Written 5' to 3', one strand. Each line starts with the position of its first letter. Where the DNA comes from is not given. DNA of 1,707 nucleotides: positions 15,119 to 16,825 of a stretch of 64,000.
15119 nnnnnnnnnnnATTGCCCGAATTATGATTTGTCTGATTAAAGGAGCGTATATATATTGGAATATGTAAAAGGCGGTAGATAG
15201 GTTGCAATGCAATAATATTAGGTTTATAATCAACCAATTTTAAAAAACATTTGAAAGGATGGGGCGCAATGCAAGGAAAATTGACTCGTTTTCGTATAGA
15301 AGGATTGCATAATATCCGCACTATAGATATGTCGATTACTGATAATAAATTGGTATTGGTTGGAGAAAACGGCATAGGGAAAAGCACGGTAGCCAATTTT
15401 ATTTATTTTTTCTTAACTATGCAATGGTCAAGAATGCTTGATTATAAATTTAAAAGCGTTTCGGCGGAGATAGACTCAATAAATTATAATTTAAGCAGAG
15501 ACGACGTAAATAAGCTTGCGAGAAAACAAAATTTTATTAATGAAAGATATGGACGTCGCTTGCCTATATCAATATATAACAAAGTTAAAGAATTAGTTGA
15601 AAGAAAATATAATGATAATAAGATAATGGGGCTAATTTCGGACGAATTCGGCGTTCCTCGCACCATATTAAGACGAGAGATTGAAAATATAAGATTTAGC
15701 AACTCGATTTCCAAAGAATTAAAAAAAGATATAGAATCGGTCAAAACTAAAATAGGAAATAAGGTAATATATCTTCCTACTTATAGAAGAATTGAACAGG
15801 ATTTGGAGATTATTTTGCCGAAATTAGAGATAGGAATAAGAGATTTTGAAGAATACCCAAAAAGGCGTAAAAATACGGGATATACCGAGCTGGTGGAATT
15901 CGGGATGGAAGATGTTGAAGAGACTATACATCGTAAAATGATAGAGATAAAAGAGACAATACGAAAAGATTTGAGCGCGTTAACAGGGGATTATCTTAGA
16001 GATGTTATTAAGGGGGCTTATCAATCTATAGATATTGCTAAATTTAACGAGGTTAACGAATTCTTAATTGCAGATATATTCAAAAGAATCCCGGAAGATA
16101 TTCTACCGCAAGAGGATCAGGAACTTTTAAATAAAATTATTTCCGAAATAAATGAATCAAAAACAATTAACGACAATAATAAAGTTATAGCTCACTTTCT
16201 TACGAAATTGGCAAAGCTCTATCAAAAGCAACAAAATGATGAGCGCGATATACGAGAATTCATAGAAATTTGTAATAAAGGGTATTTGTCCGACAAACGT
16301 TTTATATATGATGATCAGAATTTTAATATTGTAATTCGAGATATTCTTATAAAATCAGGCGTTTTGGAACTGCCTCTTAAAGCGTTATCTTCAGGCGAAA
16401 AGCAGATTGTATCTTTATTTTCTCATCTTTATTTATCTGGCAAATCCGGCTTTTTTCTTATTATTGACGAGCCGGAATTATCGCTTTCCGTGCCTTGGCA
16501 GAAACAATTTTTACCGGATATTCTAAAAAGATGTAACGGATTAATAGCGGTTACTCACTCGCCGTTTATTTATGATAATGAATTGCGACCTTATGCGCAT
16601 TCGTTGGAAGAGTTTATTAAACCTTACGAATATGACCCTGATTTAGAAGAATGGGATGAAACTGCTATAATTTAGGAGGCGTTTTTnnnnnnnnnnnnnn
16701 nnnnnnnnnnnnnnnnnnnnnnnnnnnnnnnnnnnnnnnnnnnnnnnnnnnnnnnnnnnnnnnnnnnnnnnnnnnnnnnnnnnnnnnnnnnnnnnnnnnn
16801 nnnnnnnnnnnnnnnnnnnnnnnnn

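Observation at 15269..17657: Tightly coupled ATPase / 182-aa unknown / PIN nuclease triad next to purF: candidate uncharacterised defence or tripartite TA module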

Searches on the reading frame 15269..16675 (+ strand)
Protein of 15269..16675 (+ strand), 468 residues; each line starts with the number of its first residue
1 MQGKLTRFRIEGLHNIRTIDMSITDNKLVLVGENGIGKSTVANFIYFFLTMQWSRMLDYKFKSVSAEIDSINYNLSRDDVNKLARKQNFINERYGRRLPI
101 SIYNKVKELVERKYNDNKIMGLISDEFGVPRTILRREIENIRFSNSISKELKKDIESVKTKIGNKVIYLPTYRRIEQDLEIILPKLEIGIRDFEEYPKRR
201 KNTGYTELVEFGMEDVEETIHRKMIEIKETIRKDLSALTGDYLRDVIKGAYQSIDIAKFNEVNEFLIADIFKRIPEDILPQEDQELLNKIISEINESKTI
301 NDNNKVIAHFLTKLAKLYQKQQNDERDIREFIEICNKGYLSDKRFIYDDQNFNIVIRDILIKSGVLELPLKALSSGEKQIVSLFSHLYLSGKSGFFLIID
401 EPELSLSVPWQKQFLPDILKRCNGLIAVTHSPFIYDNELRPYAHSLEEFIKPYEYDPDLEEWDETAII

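Call 3: search_protein_families(library=pfam, proteins=[window:15269-16675:+], max_evalue=0.1)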
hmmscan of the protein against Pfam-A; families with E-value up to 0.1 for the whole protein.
window:15269-16675:+ (468 aa): 8 families
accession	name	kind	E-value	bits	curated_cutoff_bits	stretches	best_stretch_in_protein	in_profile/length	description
PF13304.12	AAA_21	-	5.8e-15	56.6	27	2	265-434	120-302/304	AAA domain, putative AbiEii toxin, Type IV TA system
PF13175.12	AAA_15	-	1.1e-11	45.4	32.1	1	4-434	2-373/374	AAA ATPase domain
PF00005.33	ABC_tran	-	2.7e-07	31.7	25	1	25-56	11-42/137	ABC transporter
PF02463.25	SMC_N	-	6.2e-07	29.5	40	1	5-383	2-147/220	RecF/RecN/SMC N terminal domain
PF03193.22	RsgA_GTPase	-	0.0064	16.8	30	1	14-45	95-126/174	RsgA GTPase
PF20720.3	nSTAND3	-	0.021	15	27.2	1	19-52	11-44/155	Novel STAND NTPase 3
PF13555.12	AAA_29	-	0.038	14.2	27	1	14-41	13-38/61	P-loop containing region of AAA domain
PF13401.12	AAA_22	-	0.045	14.5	27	0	28-45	8-25/130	AAA domain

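Call 4: search_protein_families(library=padloc, proteins=[window:15269-16675:+], max_evalue=0.1)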
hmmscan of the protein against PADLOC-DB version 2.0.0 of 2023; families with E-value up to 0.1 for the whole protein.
window:15269-16675:+ (468 aa): 60 families (the best 25 are shown)
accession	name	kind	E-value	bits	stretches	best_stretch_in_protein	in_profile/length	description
PDLC04164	AriA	-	5.1e-22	76.6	2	299-437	100-238/253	-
PDLC02979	AriA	-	1.2e-16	59.5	1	4-434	2-372/373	-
PDLC02980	AriA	-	8.5e-15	53.5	1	29-434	3-302/304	-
PDLC04135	mad3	-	4.4e-13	47.5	1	4-431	1-323/374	mads_3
PDLC00290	PtuA1|PtuA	-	5.2e-12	43.8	2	320-434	198-312/414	AAA ATPase domain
PDLC00265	PtuA1|PtuA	-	2.3e-11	41.5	1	276-436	204-373/479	AAA ATPase domain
PDLC00289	PtuA1|PtuA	-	1e-10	39.2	2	358-434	213-291/404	AAA ATPase domain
PDLC00273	PtuA1|PtuA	-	1.2e-09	35.7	1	358-436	188-270/375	AAA ATPase domain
PDLC00271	PtuA1|PtuA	-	5.1e-09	34.2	1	4-84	2-82/421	AAA ATPase domain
PDLC04175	HEC-01A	-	7.5e-09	33.1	1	3-98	4-95/363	-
PDLC00285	PtuA1|PtuA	-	1.1e-08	32.8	1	282-437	175-332/432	AAA ATPase domain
PDLC00283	PtuA1|PtuA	-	1.6e-08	32.1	1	282-434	198-343/448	AAA ATPase domain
PDLC02335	AbiLi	-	2.2e-08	31.5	1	4-440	49-244/326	AbiLi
PDLC04033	PD-T4-4_A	-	2.6e-08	31.5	2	280-434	224-369/460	-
PDLC00307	PtuA1|PtuA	-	6.4e-08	29.9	1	8-83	5-80/424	AAA ATPase domain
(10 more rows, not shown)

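Call 5: search_protein_families(library=ncbifam, proteins=[window:15269-16675:+], max_evalue=0.1)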
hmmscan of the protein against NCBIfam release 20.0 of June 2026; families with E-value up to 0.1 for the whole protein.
window:15269-16675:+ (468 aa): 24 families
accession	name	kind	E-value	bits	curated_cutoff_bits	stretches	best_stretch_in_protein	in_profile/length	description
NF000355.4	ribo_prot_ABC_F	equivalog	1.6e-08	33.9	380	2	302-431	366-485/499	ribosomal protection-like ABC-F family protein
TIGR04435.1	restrict_AAA_1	hypoth_equivalog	1e-05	24.5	300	1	360-434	384-469/568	restriction system-associated AAA family ATPase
NF010068.0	PRK13548.1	equivalog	9e-05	21.7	261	0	369-420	134-188/261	heme ABC transporter ATP-binding protein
NF041760.1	PtuA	equivalog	0.00023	20.2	500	1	4-56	51-103/524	retron Ec78 anti-phage system effector ATPase PtuA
NF045998.1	cleave_ABC_plasm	equivalog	0.00027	19.3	500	1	8-108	476-571/673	Mbov_0121 family peptidase domain-containing ABC transporter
TIGR04520.1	ECF_ATPase_1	equivalog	0.00031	20.3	315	1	14-54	16-57/269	energy-coupling factor transporter ATPase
TIGR00611.2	recf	equivalog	0.00069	18.9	172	1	5-51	1-47/339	DNA replication/repair protein RecF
NF002981.0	PRK03695.1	equivalog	0.0019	17.6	281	0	364-421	122-182/253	vitamin B12 ABC transporter ATP-binding protein BtuD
NF007601.2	PRK10247.1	equivalog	0.0024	17.4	292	0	348-389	107-148/204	iron efflux ABC transporter ATP-binding subunit FetA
NF041861.1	YtfR_transport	equivalog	0.0028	16.2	850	0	356-408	378-427/492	galactofuranose ABC transporter, ATP-binding protein YtfR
TIGR01166.1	cbiO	subfamily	0.0035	16.8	211.8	0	16-43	8-36/190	cobalt ABC transporter, ATP-binding protein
NF007813.0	PRK10522.1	equivalog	0.0035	16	604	0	15-45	338-369/547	multidrug ABC transporter permease/ATP-binding protein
TIGR03499.1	FlhF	equivalog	0.0039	17.2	174.15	0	210-308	110-202/286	flagellar biosynthesis GTPase FlhF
NF008355.0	PRK11144.1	equivalog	0.0049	15.9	434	1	347-423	104-175/353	molybdenum ABC transporter ATP-binding protein ModC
TIGR01189.1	ccmA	equivalog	0.0058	16.3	131.6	0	364-415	119-167/198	heme ABC exporter ATP-binding protein CcmA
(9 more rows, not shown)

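Call 7: find_homologous_proteins(query=window:15269-16675:+, max_evalue=0.001)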
Query window:15269-16675:+ (468 aa): 4252 proteins with E <= 0.001 among 8000 candidates; the best 120 are listed.
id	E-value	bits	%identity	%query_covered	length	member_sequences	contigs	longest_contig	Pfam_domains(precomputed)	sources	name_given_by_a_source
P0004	0.0e+0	1028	100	100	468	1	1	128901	PF00005.34,PF13175.13,PF02463.26,PF13304.13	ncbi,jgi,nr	ncbi:MAG: ATP-binding protein [Deltaproteobacteria bacterium]|nr:ATP-binding protein [Deltaproteobac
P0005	3.1e-265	898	88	100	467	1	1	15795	PF00005.34,PF13175.13,PF13304.13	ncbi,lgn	-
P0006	3.8e-246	835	88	93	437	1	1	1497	PF00005.34,PF13175.13,PF02463.26,PF13304.13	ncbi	-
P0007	1.5e-192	659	67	99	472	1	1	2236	PF00005.34,PF13175.13,PF02463.26,PF13304.13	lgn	-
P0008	5.0e-192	657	67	99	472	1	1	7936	PF00005.34,PF13175.13,PF02463.26,PF13304.13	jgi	jgi:predicted ATPase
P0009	2.5e-181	622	63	99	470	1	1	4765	PF00005.34,PF13175.13,PF02463.26,PF13304.13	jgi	-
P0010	3.0e-177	608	62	99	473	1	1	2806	PF00005.34,PF13175.13,PF02463.26,PF13304.13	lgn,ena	-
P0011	7.4e-173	594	62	99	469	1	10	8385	PF00005.34,PF13175.13,PF13476.13,PF02463.26,PF13304.13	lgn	-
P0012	4.7e-164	565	58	99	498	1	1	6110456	PF00005.34,PF13175.13,PF02463.26,PF13304.13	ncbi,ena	-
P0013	1.1e-160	554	56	99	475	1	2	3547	PF00005.34,PF13175.13,PF02463.26,PF13304.13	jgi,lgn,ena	-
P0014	5.4e-160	552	56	99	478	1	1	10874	PF00005.34,PF13175.13,PF02463.26,PF13304.13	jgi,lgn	jgi:predicted ATPase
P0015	4.1e-159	549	56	98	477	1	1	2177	PF00005.34,PF13175.13,PF13476.13,PF02463.26,PF13304.13,PF20720.4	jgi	-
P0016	9.1e-157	541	55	99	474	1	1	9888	PF00005.34,PF13175.13,PF02463.26,PF13304.13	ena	-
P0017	2.3e-152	526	53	99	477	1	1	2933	PF00005.34,PF13175.13,PF02463.26,PF13304.13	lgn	-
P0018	4.0e-148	512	53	98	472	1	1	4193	PF00005.34,PF13175.13,PF02463.26,PF13304.13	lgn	-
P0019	5.7e-142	492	54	97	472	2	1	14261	PF00005.34,PF13175.13,PF13304.13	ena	-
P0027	2.1e-133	464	52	97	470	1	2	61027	PF00005.34,PF13175.13,PF02463.26,PF13304.13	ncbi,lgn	ncbi:MAG TPA: AAA family ATPase [Herpetosiphonaceae bacterium]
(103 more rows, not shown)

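Call 12: find_related_loci(query=A1, collection=genome_contigs, flank=5000)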
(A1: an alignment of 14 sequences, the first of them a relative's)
Query A1 (468 aa) in genome_contigs; peptide patterns used: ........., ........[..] (x = any residue, [..] = any of these).
599 stretches matched a pattern (row limit reached: there are more); 553 encode a relative of the query (tblastn E <= 1e-3); the best 80 are kept; 80 distinct loci.
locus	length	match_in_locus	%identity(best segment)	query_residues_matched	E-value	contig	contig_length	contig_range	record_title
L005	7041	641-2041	88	1-467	0e+0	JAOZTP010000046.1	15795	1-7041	MAG: Desulfobacterales bacterium isolate GMC8_bin_28 GMC8_2820_length_15795_cov_7.866709, whole genome shotgun sequence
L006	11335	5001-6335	54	1-453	8e-154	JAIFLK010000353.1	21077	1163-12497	MAG: Chloroflexota bacterium isolate bin_187 scaffold_4119, whole genome shotgun sequence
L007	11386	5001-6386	45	1-453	3e-124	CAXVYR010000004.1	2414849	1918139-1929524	MAG: Terriglobia bacterium isolate 00cd7bbc-bff0-487f-9545-a217d18c1db4 genome assembly, contig: contig_4, whole genome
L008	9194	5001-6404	44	1-452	2e-120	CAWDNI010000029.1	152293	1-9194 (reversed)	MAG: uncultured Acidobacteriaceae bacterium isolate MFD09603.bin.2.275 genome assembly, contig: contig_42318, whole geno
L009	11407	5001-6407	45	1-452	2e-120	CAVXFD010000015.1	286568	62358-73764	MAG: uncultured Acidobacteriaceae bacterium isolate MFD02248.bin.1.125 genome assembly, contig: contig_50419, whole geno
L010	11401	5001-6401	45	1-452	1e-119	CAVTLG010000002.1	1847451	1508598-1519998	MAG: uncultured Chloroflexia bacterium isolate MFD06714.bin.2.100 genome assembly, contig: contig_16767, whole genome sh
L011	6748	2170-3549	45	1-451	1e-118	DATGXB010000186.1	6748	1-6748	MAG TPA_asm: Nostocaceae cyanobacterium isolate SMAG_U10597 k141_149688, whole genome shotgun sequence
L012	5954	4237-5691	44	1-454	8e-118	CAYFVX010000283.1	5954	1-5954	MAG TPA_asm: uncultured Chloroflexaceae bacterium isolate ERP107533_co1_152 genome assembly, contig: NODE_17086_length_5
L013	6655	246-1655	45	1-451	1e-117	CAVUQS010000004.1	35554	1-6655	MAG: Bryobacterales bacterium isolate MFD01633.bin.1.226 genome assembly, contig: contig_113678, whole genome shotgun se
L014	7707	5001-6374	45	1-451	1e-116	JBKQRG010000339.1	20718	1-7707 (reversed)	MAG: Desulfomonilaceae bacterium isolate MGr2D2E2F__bin_53 MGr2D2E2F_000000219639, whole genome shotgun sequence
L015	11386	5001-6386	45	1-449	1e-114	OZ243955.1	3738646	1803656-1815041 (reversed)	MAG: Aggregatilineales bacterium isolate 615d4995-bd2f-4452-af07-51a2ff7b996e genome assembly, chromosome: 1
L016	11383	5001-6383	43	1-449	9e-113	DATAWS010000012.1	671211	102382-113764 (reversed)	MAG TPA_asm: Acidobacteriaceae bacterium isolate SMAG_U5631 k141_1805087, whole genome shotgun sequence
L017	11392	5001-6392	43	1-449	4e-112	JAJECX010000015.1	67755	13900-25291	MAG: Anaerolineae bacterium isolate jk18xAbins.45 k141_240515, whole genome shotgun sequence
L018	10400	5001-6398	40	1-449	2e-105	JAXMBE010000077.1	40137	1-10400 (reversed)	MAG: Isosphaeraceae bacterium isolate STL-PLA28 C1.179.fa-77, whole genome shotgun sequence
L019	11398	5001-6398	42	1-455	2e-104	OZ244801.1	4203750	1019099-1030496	MAG: Phototrophicaceae bacterium isolate 9ab095b2-e58d-45e3-a73e-a8dbd3e9c5fd genome assembly, chromosome: 1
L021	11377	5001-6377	41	4-449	6e-103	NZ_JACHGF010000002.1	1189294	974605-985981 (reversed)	Rhabdobacter roseus strain DSM 105074 Ga0415339_02, whole genome shotgun sequence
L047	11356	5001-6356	38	1-450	6e-94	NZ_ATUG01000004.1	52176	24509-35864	Desulfospira joergensenii DSM 10085 F608DRAFT_scaffold00004.4_C, whole genome shotgun sequence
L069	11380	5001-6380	38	1-446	3e-87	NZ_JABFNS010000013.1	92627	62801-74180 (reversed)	Myxococcus xanthus strain AM003 NODE_13_length_92627_cov_38.002, whole genome shotgun sequence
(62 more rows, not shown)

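Call 15: find_encoding_contigs(protein=P0008, flank=5000, max_places=2)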
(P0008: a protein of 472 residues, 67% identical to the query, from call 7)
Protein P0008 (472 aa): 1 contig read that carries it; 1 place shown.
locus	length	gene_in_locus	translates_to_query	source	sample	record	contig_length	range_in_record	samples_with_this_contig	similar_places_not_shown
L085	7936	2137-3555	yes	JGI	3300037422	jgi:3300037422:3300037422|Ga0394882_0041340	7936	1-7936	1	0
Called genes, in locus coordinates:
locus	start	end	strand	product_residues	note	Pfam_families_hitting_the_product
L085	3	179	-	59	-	?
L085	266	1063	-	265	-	PF00834:Ribul_P_3_epim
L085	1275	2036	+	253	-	PF01022:HTH_5 (weak), PF01047:MarR (weak), PF08220:HTH_DeoR, PF08280:HTH_Mga (weak), PF12840:HTH_20 (faint), PF13412:HTH_24 (weak), PF25212:HVO_A0114 (weak), PF00455:DeoRC, +1 more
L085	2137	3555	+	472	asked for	PF02463:SMC_N (faint), PF13175:AAA_15, PF00005:ABC_tran (faint), PF13304:AAA_21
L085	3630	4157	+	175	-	-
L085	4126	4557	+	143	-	PF01850:PIN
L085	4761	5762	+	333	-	PF01408:GFO_IDH_MocA, PF02894:GFO_IDH_MocA_C, PF22725:GFO_IDH_MocA_C3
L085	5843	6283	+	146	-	PF01475:FUR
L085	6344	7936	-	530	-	?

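Call 16: find_encoding_contigs(protein=P0011, flank=5000, max_places=2)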
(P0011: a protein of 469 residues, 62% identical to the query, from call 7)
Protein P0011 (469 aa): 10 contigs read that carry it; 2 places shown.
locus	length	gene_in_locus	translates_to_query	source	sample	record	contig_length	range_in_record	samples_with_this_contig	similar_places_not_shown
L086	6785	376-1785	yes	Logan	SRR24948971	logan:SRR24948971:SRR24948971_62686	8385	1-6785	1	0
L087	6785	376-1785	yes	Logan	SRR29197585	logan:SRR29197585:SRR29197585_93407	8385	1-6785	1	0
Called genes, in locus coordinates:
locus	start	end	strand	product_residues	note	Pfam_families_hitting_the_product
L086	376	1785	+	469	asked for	PF02463:SMC_N (weak), PF13175:AAA_15, PF13476:AAA_23 (weak), PF00005:ABC_tran (faint), PF13304:AAA_21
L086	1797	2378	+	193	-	-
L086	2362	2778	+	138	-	PF01850:PIN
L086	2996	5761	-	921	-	PF01326:PPDK_N, PF00391:PEP-utilizers, PF02896:PEP-utilizers_C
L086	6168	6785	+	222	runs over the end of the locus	PF01476:LysM, PF23446:LysM1_NFP_LYK (faint), PF23473:LysM3_LYK4_5 (faint), PF01476:LysM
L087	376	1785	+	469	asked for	PF02463:SMC_N (weak), PF13175:AAA_15, PF13476:AAA_23 (weak), PF00005:ABC_tran (faint), PF13304:AAA_21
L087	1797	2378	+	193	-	-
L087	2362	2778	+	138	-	PF01850:PIN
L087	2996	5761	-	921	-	PF01326:PPDK_N, PF00391:PEP-utilizers, PF02896:PEP-utilizers_C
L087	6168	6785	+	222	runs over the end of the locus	PF01476:LysM, PF23446:LysM1_NFP_LYK (faint), PF23473:LysM3_LYK4_5 (faint), PF01476:LysM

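Call 17: find_encoding_contigs(protein=P0012, flank=5000, max_places=2)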
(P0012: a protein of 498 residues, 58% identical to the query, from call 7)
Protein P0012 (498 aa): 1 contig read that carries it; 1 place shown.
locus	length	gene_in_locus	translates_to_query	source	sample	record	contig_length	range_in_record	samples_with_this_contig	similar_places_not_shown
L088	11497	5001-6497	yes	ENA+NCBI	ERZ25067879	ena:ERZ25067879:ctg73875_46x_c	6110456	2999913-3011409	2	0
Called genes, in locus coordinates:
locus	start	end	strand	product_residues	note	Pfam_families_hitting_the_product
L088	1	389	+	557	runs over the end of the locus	PF00920:ILVD_EDD_N, PF24877:ILV_EDD_C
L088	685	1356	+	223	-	PF01556:DnaJ_C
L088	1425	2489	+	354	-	PF00743:FMO-like, PF01266:DAO (faint), PF01494:FAD_binding_3 (faint), PF01946:Thi4 (faint), PF07992:Pyr_redox_2, PF13450:NAD_binding_8 (faint), PF13738:Pyr_redox_3, PF13434:Lys_Orn_oxgnase (weak)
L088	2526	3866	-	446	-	-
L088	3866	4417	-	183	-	PF04314:LpqE-like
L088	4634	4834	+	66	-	-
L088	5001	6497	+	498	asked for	PF02463:SMC_N (weak), PF13175:AAA_15, PF00005:ABC_tran (faint), PF13304:AAA_21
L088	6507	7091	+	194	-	-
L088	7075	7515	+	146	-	PF01850:PIN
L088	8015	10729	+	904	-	PF00133:tRNA-synt_1, PF09334:tRNA-synt_1g, PF13603:tRNA-synt_1_2, PF09334:tRNA-synt_1g (weak), PF08264:Anticodon_1, PF10458:Val_tRNA-synt_C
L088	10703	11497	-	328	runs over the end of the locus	PF00551:Formyl_trans_N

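Call 18: find_encoding_contigs(protein=P0014, flank=5000, max_places=2)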
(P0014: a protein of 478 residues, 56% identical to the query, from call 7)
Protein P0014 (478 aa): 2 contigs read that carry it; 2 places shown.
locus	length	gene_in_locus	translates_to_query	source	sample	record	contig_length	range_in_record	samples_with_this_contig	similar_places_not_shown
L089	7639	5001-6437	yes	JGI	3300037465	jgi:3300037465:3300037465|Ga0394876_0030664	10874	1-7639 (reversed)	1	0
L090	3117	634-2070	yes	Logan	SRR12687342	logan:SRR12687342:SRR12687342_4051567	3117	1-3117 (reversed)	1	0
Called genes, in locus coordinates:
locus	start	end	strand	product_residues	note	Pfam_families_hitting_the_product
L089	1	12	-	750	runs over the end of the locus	PF00365:PFK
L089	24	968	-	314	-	PF13793:Pribosyltran_N, PF00156:Pribosyltran, PF14572:Pribosyl_synth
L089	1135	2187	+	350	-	PF02463:SMC_N (faint), PF13175:AAA_15, PF13476:AAA_23 (weak), PF13304:AAA_21, PF13175:AAA_15 (weak)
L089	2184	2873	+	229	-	PF11536:DUF3226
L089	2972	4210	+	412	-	PF09861:Lar_N, PF21113:LarA_C (weak)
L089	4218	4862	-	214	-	PF08843:AbiEii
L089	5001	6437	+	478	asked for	PF02463:SMC_N, PF13175:AAA_15, PF00005:ABC_tran (faint), PF13304:AAA_21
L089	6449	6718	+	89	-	-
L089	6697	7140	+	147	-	PF01850:PIN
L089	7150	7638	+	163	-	?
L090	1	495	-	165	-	?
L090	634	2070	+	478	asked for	PF02463:SMC_N, PF13175:AAA_15, PF00005:ABC_tran (faint), PF13304:AAA_21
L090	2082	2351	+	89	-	-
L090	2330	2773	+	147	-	PF01850:PIN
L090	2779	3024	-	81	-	-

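Call 19: find_encoding_contigs(protein=P0016, flank=5000, max_places=2)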
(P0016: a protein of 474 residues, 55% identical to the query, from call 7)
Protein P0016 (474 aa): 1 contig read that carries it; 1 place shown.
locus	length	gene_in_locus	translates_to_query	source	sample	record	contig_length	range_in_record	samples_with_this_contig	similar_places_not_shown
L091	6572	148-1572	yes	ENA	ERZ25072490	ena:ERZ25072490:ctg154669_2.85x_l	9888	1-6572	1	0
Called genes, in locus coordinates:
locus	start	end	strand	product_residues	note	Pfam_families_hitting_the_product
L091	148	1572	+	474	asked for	PF02463:SMC_N, PF13175:AAA_15, PF00005:ABC_tran (faint), PF13304:AAA_21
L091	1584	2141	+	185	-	-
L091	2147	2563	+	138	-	PF01850:PIN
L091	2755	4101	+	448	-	PF24402:iHKD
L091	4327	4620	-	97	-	-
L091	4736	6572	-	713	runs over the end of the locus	PF00239:Resolvase, PF07508:Recombinase, PF13408:Zn_ribbon_recom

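Call 20: find_encoding_contigs(protein=P0019, flank=5000, max_places=2)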
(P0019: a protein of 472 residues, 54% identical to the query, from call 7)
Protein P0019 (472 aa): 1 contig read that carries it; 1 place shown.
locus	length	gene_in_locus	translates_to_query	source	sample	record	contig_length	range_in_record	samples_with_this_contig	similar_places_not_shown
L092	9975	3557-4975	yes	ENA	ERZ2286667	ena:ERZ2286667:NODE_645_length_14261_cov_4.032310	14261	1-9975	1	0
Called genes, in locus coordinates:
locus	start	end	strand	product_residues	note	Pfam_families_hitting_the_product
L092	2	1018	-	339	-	?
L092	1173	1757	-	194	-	PF02660:G3P_acyltransf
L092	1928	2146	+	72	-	-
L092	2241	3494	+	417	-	PF00764:Arginosuc_synth, PF20979:Arginosuc_syn_C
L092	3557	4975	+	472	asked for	PF13175:AAA_15, PF00005:ABC_tran (faint), PF13304:AAA_21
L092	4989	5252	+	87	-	-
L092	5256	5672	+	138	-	PF01850:PIN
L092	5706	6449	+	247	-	PF00404:Dockerin_1 (faint)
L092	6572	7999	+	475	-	PF01565:FAD_binding_4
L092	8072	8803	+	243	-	PF00106:adh_short, PF13561:adh_short_C2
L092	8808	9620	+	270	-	PF00702:Hydrolase (weak), PF05116:S6PP (faint), PF08282:Hydrolase_3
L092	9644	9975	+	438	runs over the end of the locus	PF00072:Response_reg, PF07228:SpoIIE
